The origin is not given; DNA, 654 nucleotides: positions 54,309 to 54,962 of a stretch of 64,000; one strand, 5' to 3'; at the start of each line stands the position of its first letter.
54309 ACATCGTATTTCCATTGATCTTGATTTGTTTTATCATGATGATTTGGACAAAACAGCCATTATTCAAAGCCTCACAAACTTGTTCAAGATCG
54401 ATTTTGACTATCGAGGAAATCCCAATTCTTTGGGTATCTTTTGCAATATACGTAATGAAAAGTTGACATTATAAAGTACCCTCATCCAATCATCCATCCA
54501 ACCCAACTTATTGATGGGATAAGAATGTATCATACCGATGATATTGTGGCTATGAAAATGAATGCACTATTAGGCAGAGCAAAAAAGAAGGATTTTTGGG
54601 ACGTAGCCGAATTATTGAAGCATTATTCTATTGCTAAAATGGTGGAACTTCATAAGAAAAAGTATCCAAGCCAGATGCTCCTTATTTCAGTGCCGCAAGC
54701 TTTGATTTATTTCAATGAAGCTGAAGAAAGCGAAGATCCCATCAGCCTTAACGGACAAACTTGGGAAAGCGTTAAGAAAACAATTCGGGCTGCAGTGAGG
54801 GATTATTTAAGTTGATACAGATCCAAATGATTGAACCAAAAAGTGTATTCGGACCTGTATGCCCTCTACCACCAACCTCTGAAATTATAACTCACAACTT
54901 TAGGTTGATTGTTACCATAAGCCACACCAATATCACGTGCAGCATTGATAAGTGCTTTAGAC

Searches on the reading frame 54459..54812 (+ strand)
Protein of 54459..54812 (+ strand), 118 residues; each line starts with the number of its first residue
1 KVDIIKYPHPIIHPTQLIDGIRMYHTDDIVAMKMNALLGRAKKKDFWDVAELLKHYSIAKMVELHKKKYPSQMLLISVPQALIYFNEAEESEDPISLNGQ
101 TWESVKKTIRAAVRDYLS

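Call 4: search_protein_families(library=pfam, proteins=[window:54459-54812:+], max_evalue=1)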
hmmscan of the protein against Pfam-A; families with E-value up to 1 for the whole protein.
seq(118 aa): 2 families
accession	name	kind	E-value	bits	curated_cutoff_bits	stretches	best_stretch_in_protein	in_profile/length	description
PF08843.17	AbiEii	-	4.7e-08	33.7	22.5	1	7-79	113-196/238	Nucleotidyl transferase AbiEii toxin, Type IV TA system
PF19785.4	UPF0738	-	0.0063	16.9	27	1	60-114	19-73/117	Family of unknown function (UPF0738)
